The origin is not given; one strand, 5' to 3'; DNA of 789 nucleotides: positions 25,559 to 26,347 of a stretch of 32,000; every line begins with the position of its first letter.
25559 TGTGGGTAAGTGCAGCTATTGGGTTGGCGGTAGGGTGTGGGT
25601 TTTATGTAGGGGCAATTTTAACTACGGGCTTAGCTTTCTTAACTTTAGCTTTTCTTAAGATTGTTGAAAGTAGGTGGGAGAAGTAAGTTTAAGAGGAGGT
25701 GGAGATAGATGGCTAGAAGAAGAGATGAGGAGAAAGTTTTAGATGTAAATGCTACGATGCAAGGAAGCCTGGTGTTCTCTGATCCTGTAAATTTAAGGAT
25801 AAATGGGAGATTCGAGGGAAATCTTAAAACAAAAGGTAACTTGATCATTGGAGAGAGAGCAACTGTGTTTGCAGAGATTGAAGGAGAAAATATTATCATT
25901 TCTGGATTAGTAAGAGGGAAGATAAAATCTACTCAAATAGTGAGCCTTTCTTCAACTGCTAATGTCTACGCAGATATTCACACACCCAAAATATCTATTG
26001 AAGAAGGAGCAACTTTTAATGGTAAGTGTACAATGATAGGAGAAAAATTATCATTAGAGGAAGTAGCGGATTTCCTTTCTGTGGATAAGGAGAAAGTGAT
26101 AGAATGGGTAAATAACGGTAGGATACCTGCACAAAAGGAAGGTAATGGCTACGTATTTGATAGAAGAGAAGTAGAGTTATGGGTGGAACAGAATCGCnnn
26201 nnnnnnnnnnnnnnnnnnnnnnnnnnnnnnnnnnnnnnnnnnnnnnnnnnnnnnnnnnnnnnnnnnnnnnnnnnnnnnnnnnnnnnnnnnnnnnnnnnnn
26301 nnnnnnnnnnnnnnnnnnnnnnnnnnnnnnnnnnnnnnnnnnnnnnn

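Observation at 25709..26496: Bactofilin-HTH fusion followed by a membrane-anchored HTH paralog: a possible DNA-tethering pair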

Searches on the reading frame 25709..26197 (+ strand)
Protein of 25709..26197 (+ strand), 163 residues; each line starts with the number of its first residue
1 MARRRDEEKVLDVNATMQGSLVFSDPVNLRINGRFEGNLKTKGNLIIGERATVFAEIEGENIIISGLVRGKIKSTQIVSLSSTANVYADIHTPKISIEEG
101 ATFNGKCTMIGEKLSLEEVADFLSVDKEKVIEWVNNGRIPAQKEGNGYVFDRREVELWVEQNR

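Call 3: search_protein_families(library=pfam, proteins=[window:25709-26197:+], max_evalue=1)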
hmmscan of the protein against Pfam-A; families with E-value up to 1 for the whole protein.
window:25709-26197:+ (163 aa): 3 families
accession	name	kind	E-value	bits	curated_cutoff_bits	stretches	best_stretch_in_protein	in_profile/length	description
PF04519.19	Bactofilin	-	2.8e-25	88.8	27.9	1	10-107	2-97/98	Polymer-forming cytoskeletal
PF12728.13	HTH_17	-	3.9e-12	46.7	27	1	114-163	2-51/51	Helix-turn-helix domain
PF21531.3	Rv2175c_wHTH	-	0.029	14.8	27.1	1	114-139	16-41/57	DNA-binding protein Rv2175c, wHTH domain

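Call 4: search_protein_families(library=ncbifam, proteins=[window:25709-26197:+], max_evalue=1)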
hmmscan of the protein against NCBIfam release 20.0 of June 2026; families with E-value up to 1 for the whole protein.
window:25709-26197:+ (163 aa): 6 families
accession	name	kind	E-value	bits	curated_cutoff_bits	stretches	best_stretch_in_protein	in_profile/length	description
TIGR01764.1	excise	domain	2.3e-09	37.4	28.8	1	114-161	2-49/49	excisionase family DNA-binding protein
NF047737.1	antiphage_MADS1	equivalog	2.4e-09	37.3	80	1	114-159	4-49/49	methylation-associated defense system helix-turn-helix domain-containing protein MAD1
NF040990.2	MamR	equivalog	0.0032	17.7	100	1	115-148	45-78/91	magnetosome protein MamR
NF033787.1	HTH_BldC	subfamily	0.016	15.1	77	1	114-141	3-30/49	BldC family transcriptional regulator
NF033524.1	lasso_PadeA_fam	subfamily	0.13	12.1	27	1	10-19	11-20/30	paeninodin family lasso peptide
NF012196.1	Ig_like_ice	domain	0.15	11.9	50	0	55-87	43-75/108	Ig-like domain-containing protein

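Call 7: find_homologous_proteins(query=window:25709-26197:+)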
Query window:25709-26197:+ (163 aa): 473 proteins with E <= 0.001 among 578 candidates; the best 120 are listed.
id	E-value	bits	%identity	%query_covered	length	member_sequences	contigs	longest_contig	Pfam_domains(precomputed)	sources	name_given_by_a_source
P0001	1.4e-99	348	100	100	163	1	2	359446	PF12728.14,PF04519.20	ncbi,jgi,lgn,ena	-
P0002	7.0e-99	346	99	100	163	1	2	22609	PF12728.14,PF04519.20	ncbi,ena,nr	ncbi:MAG: polymer-forming cytoskeletal protein [Candidatus Omnitrophica bacterium]|nr:polymer-formin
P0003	7.4e-98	343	98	100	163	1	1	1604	PF12728.14,PF04519.20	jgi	-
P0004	1.3e-95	336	95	100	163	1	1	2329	PF12728.14,PF04519.20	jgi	-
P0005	3.4e-94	331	93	100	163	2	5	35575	PF12728.14,PF04519.20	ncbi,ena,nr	ncbi:MAG: polymer-forming cytoskeletal protein [Candidatus Omnitrophica bacterium]|nr:polymer-formin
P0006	5.4e-94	330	93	100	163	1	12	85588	PF12728.14,PF04519.20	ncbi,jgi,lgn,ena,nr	ncbi:MAG: hypothetical protein DRP68_05585 [Candidatus Omnitrophota bacterium]|nr:MAG: hypothetical 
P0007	2.0e-76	273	75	100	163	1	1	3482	PF12728.14,PF04519.20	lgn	-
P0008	5.5e-73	262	73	100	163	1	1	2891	PF12728.14,PF04519.20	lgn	-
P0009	8.9e-72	258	69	100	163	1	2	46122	PF12728.14,PF04519.20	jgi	jgi:excisionase family DNA binding protein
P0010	2.6e-70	253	69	100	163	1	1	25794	PF12728.14,PF04519.20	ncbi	-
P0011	3.3e-70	253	71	100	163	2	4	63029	PF12728.14,PF04519.20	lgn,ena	-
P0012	4.3e-70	253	71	100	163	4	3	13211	PF12728.14,PF04519.20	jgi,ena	-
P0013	1.9e-69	251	71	100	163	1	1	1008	PF12728.14,PF04519.20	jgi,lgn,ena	-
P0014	2.0e-69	251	70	100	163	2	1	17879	PF12728.14,PF04519.20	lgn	-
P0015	2.9e-69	250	70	100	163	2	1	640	PF12728.14,PF04519.20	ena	-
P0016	1.0e-68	248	71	100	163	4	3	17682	PF12728.14,PF04519.20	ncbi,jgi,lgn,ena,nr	ncbi:MAG: hypothetical protein B6D56_05350 [Candidatus Omnitrophica bacterium 4484_70.1]|nr:MAG: hyp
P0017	4.9e-68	246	69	100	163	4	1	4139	PF12728.14,PF04519.20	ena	-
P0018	1.6e-67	244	66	100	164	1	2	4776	PF12728.14,PF04519.20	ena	-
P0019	5.4e-67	243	68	100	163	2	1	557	PF12728.14,PF04519.20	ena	-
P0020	6.0e-67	243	69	100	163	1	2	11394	PF12728.14,PF04519.20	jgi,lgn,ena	-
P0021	9.7e-67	242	69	100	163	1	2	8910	PF12728.14,PF04519.20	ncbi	-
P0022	1.5e-66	241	67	100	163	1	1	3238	PF12728.14,PF04519.20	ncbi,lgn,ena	-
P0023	1.7e-66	241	67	100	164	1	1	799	PF12728.14,PF04519.20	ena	-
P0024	2.1e-66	241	68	100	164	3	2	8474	PF12728.14,PF04519.20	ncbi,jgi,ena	-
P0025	2.5e-66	241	66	100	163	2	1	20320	PF12728.14,PF04519.20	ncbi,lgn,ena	-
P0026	2.5e-66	241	64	100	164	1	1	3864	PF12728.14,PF04519.20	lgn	-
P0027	3.2e-66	240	64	100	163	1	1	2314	PF12728.14,PF04519.20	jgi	jgi:excisionase family DNA binding protein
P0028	6.4e-66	239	65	100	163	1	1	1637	PF12728.14,PF04519.20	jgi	jgi:excisionase family DNA binding protein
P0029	8.7e-66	239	66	100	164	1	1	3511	PF12728.14,PF04519.20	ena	-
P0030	1.4e-65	238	66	100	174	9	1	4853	PF12728.14,PF04519.20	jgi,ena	-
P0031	1.6e-65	238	66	100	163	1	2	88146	PF12728.14,PF04519.20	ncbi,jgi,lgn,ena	-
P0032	2.1e-65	238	68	100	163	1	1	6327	PF12728.14,PF04519.20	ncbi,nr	ncbi:MAG: polymer-forming cytoskeletal protein [Candidatus Omnitrophica bacterium]|nr:polymer-formin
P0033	2.3e-65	237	64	100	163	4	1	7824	PF12728.14,PF04519.20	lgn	-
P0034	2.7e-65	237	67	100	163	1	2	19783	PF12728.14,PF04519.20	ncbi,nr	ncbi:MAG: polymer-forming cytoskeletal protein [Candidatus Omnitrophica bacterium]|nr:polymer-formin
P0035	3.2e-65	237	67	100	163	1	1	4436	PF12728.14,PF04519.20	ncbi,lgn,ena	-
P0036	3.9e-65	237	66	99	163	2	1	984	PF12728.14,PF04519.20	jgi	jgi:excisionase family DNA binding protein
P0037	5.4e-65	236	66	100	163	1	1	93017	PF12728.14,PF04519.20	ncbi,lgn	-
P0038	8.1e-65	236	66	100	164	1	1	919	PF12728.14,PF04519.20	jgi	-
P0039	8.4e-65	236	66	100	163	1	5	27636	PF12728.14,PF04519.20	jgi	jgi:excisionase family DNA binding protein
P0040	1.7e-64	235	64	100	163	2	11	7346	PF12728.14,PF04519.20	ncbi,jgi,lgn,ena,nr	ncbi:MAG: polymer-forming cytoskeletal protein [Candidatus Omnitrophica bacterium]|nr:polymer-formin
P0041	2.7e-64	234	65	100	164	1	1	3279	PF12728.14,PF04519.20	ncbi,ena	-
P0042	3.0e-64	234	64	100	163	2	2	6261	PF12728.14,PF04519.20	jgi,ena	-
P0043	3.0e-64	234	63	100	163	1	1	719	PF12728.14,PF04519.20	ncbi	-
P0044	3.2e-64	234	63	100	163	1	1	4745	PF12728.14,PF04519.20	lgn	-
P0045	7.8e-64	232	64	100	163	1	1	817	PF12728.14,PF04519.20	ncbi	-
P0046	1.8e-63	231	67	98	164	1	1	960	PF12728.14,PF04519.20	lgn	-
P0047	2.3e-63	231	65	99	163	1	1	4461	PF12728.14,PF04519.20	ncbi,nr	ncbi:MAG: helix-turn-helix domain-containing protein [Candidatus Omnitrophica bacterium]|nr:helix-tu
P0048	2.6e-63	231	63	99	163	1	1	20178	PF12728.14,PF04519.20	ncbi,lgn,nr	ncbi:MAG: polymer-forming cytoskeletal protein [Candidatus Omnitrophica bacterium]|nr:polymer-formin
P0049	6.0e-63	230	62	100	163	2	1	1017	PF12728.14,PF04519.20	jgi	jgi:excisionase family DNA binding protein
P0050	6.1e-63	230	65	100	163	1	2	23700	PF12728.14,PF04519.20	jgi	jgi:excisionase family DNA binding protein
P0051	8.5e-63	229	63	100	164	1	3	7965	PF12728.14,PF04519.20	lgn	-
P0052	9.1e-63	229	64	100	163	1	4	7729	PF12728.14,PF04519.20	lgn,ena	-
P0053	1.2e-62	229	64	100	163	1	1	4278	PF12728.14,PF04519.20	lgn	-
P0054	1.2e-62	229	63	100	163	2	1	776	PF12728.14,PF04519.20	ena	-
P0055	1.2e-62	229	62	99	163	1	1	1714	PF12728.14,PF04519.20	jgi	jgi:excisionase family DNA binding protein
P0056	2.9e-62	227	62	100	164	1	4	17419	PF12728.14,PF04519.20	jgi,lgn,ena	-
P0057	3.2e-62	227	63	99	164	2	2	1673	PF12728.14,PF04519.20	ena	-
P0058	3.7e-62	227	63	99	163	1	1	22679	PF12728.14,PF04519.20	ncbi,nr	ncbi:MAG: polymer-forming cytoskeletal protein [Candidatus Omnitrophica bacterium]|nr:polymer-formin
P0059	5.0e-62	227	62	99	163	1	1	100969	PF12728.14,PF04519.20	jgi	jgi:excisionase family DNA binding protein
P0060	5.7e-62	226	64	100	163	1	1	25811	PF12728.14,PF04519.20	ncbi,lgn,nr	ncbi:MAG: polymer-forming cytoskeletal protein [Candidatus Omnitrophota bacterium]|nr:polymer-formin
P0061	6.2e-62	226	64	99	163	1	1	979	PF12728.14,PF04519.20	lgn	-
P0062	9.7e-62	226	62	99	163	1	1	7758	PF12728.14,PF04519.20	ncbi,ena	-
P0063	1.3e-61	225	62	99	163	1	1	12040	PF12728.14,PF04519.20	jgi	jgi:excisionase family DNA binding protein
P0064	1.8e-61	225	63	99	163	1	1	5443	PF12728.14,PF04519.20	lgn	-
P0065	2.3e-61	224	64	99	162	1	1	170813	PF12728.14,PF04519.20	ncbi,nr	ncbi:MAG: hypothetical protein GF333_01975 [Candidatus Omnitrophica bacterium]|nr:hypothetical prote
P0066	2.8e-61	224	63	99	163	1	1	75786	PF12728.14,PF04519.20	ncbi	-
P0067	2.8e-61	224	60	99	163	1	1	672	PF12728.14,PF04519.20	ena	-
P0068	3.3e-61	224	62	99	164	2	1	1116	PF12728.14,PF04519.20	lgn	-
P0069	4.2e-61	224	65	100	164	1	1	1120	PF12728.14,PF04519.20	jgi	jgi:excisionase family DNA binding protein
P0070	5.8e-61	223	65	98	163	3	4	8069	PF12728.14,PF04519.20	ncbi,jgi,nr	ncbi:MAG: polymer-forming cytoskeletal protein [Candidatus Omnitrophica bacterium]|nr:polymer-formin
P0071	6.8e-61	223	64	99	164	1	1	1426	PF12728.14,PF04519.20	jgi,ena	-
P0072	6.9e-61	223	61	100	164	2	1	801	PF12728.14,PF04519.20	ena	-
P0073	7.4e-61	223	61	99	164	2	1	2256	PF12728.14,PF04519.20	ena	-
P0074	8.3e-61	223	62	99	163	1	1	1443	PF12728.14,PF04519.20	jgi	jgi:excisionase family DNA binding protein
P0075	9.6e-61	222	63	99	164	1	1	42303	PF12728.14,PF04519.20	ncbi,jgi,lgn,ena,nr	ncbi:MAG: polymer-forming cytoskeletal protein [Candidatus Omnitrophica bacterium]|nr:polymer-formin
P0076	1.2e-60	222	64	100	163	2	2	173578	PF12728.14,PF04519.20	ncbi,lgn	ncbi:MAG: polymer-forming cytoskeletal protein [Candidatus Omnitrophota bacterium]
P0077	1.7e-60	222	60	100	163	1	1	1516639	PF12728.14,PF04519.20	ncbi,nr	ncbi:MAG: polymer-forming cytoskeletal protein [Candidatus Omnitrophota bacterium]|nr:MAG: polymer-f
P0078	2.5e-60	221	64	98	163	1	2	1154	PF12728.14,PF04519.20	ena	-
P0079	2.6e-60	221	61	100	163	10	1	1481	PF12728.14,PF04519.20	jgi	jgi:excisionase family DNA binding protein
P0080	3.4e-60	221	64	98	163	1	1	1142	PF12728.14,PF04519.20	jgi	-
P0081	4.3e-60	220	63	100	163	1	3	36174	PF12728.14,PF04519.20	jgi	jgi:excisionase family DNA binding protein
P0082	5.1e-60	220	61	100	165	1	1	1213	PF12728.14,PF04519.20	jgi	jgi:cytoskeletal protein CcmA (bactofilin family)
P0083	5.4e-60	220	62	99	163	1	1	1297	PF12728.14,PF04519.20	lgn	-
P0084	6.0e-60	220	62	96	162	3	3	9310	PF12728.14,PF04519.20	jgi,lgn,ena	-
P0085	6.6e-60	220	64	98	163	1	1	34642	PF12728.14,PF04519.20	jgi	-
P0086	1.0e-59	219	62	100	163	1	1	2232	PF12728.14,PF04519.20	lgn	-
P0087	1.1e-59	219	63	98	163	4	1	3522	PF12728.14,PF04519.20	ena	-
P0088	1.2e-59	219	63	98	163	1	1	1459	PF12728.14,PF04519.20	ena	-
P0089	1.5e-59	219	62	100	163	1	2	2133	PF12728.14,PF04519.20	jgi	jgi:excisionase family DNA binding protein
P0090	1.6e-59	218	61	100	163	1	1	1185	PF12728.14,PF04519.20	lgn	-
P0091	2.6e-59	218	63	99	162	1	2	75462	PF12728.14,PF04519.20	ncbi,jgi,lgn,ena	-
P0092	3.0e-59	218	63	94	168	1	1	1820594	PF12728.14,PF04519.20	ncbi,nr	ncbi:MAG: polymer-forming cytoskeletal protein [Candidatus Omnitrophota bacterium]|nr:MAG: polymer-f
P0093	3.0e-59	218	64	98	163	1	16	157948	PF12728.14,PF04519.20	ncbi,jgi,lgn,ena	-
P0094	3.1e-59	218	62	98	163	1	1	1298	PF12728.14,PF04519.20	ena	-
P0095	3.3e-59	217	60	100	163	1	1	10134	PF12728.14,PF04519.20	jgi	jgi:excisionase family DNA binding protein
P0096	3.4e-59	217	62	100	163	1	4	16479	PF12728.14,PF04519.20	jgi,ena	jgi:excisionase family DNA binding protein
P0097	3.4e-59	217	62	98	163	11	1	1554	PF12728.14,PF04519.20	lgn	-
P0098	4.0e-59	217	60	100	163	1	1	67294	PF12728.14,PF04519.20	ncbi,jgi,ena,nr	ncbi:MAG: polymer-forming cytoskeletal protein [Candidatus Omnitrophica bacterium]|nr:polymer-formin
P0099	5.2e-59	217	60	99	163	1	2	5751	PF12728.14,PF04519.20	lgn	-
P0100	6.3e-59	217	61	99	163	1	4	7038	PF12728.14,PF04519.20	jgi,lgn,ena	-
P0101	6.7e-59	216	60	99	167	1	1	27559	PF12728.14,PF04519.20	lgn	-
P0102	7.6e-59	216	63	98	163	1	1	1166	PF12728.14,PF04519.20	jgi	-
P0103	8.9e-59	216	61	99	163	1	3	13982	PF12728.14,PF04519.20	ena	-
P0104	8.9e-59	216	60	99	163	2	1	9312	PF12728.14,PF04519.20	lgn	-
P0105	9.2e-59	216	61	99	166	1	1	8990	PF12728.14,PF04519.20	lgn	-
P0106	1.1e-58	216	60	100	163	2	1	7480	PF12728.14,PF04519.20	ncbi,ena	ncbi:MAG: polymer-forming cytoskeletal protein [Candidatus Omnitrophota bacterium]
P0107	1.1e-58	216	62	98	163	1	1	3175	PF12728.14,PF04519.20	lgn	-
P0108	1.2e-58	216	62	98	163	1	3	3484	PF12728.14,PF04519.20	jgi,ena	-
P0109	1.2e-58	216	60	100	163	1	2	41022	PF12728.14,PF04519.20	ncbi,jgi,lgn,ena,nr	ncbi:MAG: polymer-forming cytoskeletal protein [Candidatus Omnitrophota bacterium]|nr:polymer-formin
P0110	1.3e-58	216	62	100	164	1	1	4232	PF12728.14,PF04519.20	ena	-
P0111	1.5e-58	215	62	98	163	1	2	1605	PF12728.14,PF04519.20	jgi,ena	-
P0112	1.6e-58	215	62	100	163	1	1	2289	PF12728.14,PF04519.20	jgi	jgi:excisionase family DNA binding protein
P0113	1.7e-58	215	61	99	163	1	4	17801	PF12728.14,PF04519.20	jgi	-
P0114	1.9e-58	215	61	99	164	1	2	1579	PF12728.14,PF04519.20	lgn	-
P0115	2.0e-58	215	63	100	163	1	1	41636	PF12728.14,PF04519.20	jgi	jgi:excisionase family DNA binding protein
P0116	2.1e-58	215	62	98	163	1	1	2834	PF12728.14,PF04519.20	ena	-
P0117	2.7e-58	214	61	98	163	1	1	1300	PF12728.14,PF04519.20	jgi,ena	-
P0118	3.3e-58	214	61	98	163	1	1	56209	PF12728.14,PF04519.20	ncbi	ncbi:MAG: polymer-forming cytoskeletal protein [Candidatus Omnitrophota bacterium]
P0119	3.6e-58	214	61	99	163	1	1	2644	PF12728.14,PF04519.20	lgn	-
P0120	4.0e-58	214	58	98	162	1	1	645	PF12728.14,PF04519.20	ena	-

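Call 10: find_related_loci(query=A1, collection=genome_contigs, flank=5000)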
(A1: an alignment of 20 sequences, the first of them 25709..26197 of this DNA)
Query A1 (163 aa) in genome_contigs; peptide patterns used: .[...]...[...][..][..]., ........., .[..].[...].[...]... (x = any residue, [..] = any of these).
564 stretches matched a pattern; 519 encode a relative of the query (tblastn E <= 1e-3); the best 80 are kept; 80 distinct loci.
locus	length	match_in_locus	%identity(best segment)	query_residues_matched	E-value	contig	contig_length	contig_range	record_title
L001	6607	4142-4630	93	1-163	3e-101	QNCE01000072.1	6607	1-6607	MAG: Candidatus Omnitrophota bacterium isolate B7_G16 B7_Guay16_scaffold_11388, whole genome shotgun sequence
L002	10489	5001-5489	67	1-163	2e-76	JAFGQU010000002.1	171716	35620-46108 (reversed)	MAG: Candidatus Omnitrophota bacterium isolate Zod_Metabat.783 k87_1665553, whole genome shotgun sequence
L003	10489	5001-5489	69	1-163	8e-75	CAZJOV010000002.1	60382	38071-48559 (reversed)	MAG TPA_asm: uncultured Planctomycetia bacterium isolate binchicken_co256_141 genome assembly, contig: NODE_499_length_6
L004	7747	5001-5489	66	1-163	3e-74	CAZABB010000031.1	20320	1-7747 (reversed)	MAG TPA_asm: uncultured Planctomycetia bacterium isolate SRP141376_co2_336 genome assembly, contig: NODE_5472_length_203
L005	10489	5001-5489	67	1-163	1e-73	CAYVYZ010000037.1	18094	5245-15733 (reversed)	MAG TPA_asm: uncultured Planctomycetia bacterium isolate binchicken_co19_503 genome assembly, contig: NODE_4924_length_1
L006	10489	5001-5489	66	1-163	3e-73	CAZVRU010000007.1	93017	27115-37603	MAG TPA_asm: uncultured Planctomycetia bacterium isolate binchicken_co379_32 genome assembly, contig: NODE_166_length_93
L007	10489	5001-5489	66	1-163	8e-73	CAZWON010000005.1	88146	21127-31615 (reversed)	MAG TPA_asm: uncultured Planctomycetia bacterium isolate binchicken_co184_256 genome assembly, contig: NODE_203_length_8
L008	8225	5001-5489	67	1-163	2e-72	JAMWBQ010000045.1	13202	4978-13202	MAG: Candidatus Omnitrophota bacterium isolate DG_1_4.bins.113.Tibet NODE_5396_length_13202_cov_1.354417, whole genome s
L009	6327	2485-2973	68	1-163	1e-72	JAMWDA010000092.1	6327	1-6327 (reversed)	MAG: Candidatus Omnitrophota bacterium isolate QZM4_2.bins.366.Tibet NODE_50490_length_6327_cov_1.125000, whole genome s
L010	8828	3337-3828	66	1-163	9e-72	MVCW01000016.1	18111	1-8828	MAG: Candidatus Omnitrophica bacterium 4484_171 ex4484_171_scaffold_2104, whole genome shotgun sequence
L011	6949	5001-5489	64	1-163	3e-71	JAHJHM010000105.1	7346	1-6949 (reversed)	MAG: Candidatus Omnitrophota bacterium isolate Modern_marine_planktonic.mb.3 Modern_marine_plank.mb.3_k141_315401, whole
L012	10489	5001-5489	64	1-163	1e-71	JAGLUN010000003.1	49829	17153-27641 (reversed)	MAG: Candidatus Omnitrophota bacterium isolate RS_11_35 ZL20.bin.35.fa_3, whole genome shotgun sequence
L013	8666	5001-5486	63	1-162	2e-70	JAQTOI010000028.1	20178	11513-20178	MAG: Candidatus Omnitrophota bacterium isolate STA_84 NODE_5040_length_20178_cov_3.981198_Sandtown_A, whole genome shotg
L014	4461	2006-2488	65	1-161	2e-70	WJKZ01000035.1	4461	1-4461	MAG: Candidatus Omnitrophota bacterium isolate RBin_191 k141_678504, whole genome shotgun sequence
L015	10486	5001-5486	62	1-162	5e-70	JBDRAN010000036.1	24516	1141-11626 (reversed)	MAG: Candidatus Omnitrophota bacterium isolate MEGAHIT-group-1.1004 k141_293485, whole genome shotgun sequence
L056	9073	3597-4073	57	3-161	3e-60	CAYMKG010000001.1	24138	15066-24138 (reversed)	MAG TPA_asm: uncultured Planctomycetales bacterium isolate binchicken_co184_351 genome assembly, contig: NODE_3275_lengt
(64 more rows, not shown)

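Call 18: search_protein_representatives(alignment_id=A1)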
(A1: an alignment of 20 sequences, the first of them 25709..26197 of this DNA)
Query: 20 sequences, 163 profile positions. Proteins with E-value up to 0.001 (for the whole library): 22068; up to 1e-10: 5699; up to 1e-30: 38. The best 150 are listed.
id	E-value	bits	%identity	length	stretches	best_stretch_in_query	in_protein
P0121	1.2e-69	249.6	-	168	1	3-162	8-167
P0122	1.6e-53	197.2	-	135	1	29-162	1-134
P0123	6.9e-53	195.2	-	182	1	6-162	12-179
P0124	3.8e-51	189.5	-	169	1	3-161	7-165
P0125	4.9e-50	185.9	-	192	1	7-162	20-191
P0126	9.2e-50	185.0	-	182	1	4-162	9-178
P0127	5.5e-49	182.5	-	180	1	1-162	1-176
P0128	5.8e-49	182.4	-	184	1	3-161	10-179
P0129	4.5e-48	179.5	-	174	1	4-162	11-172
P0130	4.9e-47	176.1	-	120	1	1-116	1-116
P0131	1.1e-45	171.7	-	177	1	1-161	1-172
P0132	3.4e-45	170.1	-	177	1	7-162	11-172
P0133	4.2e-45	169.9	-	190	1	7-162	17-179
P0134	4.9e-45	169.6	-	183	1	4-161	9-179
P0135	2.4e-43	164.1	-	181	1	10-160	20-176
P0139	3.3e-39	150.7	-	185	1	3-161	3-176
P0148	2.3e-34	134.9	-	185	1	3-162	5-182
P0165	2.9e-27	111.8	-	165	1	84-162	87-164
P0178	1.9e-23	99.4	-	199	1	41-162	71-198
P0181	4.2e-23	98.3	-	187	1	9-162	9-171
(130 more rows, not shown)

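Call 19: list_cluster_members(proteins=[P0123, P0125, P0126, P0127, P0128, P0133, P0135, P0139, P0148, P0181])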
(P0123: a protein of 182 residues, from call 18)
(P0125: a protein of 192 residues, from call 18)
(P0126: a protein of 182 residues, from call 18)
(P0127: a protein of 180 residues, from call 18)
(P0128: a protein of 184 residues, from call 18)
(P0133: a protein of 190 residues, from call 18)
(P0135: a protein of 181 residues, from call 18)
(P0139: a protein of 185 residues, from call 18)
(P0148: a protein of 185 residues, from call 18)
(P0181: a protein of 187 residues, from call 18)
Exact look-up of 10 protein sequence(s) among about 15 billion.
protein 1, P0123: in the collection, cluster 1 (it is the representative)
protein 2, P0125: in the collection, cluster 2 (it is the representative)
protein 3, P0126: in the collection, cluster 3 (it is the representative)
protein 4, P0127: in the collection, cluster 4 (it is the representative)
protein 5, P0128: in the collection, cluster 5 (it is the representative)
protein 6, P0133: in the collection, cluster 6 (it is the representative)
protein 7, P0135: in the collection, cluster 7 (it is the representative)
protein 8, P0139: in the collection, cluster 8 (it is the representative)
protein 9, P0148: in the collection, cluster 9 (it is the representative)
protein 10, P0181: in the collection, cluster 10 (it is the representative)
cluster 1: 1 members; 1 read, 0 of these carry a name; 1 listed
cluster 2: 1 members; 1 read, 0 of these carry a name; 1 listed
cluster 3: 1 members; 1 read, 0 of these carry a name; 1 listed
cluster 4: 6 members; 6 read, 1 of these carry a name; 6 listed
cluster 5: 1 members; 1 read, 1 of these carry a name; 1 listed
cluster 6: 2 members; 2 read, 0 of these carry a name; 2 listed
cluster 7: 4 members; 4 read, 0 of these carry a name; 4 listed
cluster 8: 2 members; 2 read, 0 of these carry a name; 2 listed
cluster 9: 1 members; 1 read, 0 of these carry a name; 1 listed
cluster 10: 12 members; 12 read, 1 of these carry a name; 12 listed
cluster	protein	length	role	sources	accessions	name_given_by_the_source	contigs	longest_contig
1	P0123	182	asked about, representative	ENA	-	-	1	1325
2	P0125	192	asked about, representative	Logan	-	-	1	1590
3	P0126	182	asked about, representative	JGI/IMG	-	-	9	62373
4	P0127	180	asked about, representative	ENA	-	-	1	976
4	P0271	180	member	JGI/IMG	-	cytoskeletal protein CcmA (bactofilin family)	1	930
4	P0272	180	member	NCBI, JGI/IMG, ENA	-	-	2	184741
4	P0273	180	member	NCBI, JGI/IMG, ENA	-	-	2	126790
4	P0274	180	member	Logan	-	-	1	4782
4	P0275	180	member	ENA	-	-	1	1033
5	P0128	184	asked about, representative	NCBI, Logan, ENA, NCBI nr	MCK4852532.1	MAG: polymer-forming cytoskeletal protein [Candidatus Omnitrophica bacterium] | polymer-forming cytoskeletal protein [Candidatus Omnitrophota bacterium]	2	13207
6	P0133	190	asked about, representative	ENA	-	-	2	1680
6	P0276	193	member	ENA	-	-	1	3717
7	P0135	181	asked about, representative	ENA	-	-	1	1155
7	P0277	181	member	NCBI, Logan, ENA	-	-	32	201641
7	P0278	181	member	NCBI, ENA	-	-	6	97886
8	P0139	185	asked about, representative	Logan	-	-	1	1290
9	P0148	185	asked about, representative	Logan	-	-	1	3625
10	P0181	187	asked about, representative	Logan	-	-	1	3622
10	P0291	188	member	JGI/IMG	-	-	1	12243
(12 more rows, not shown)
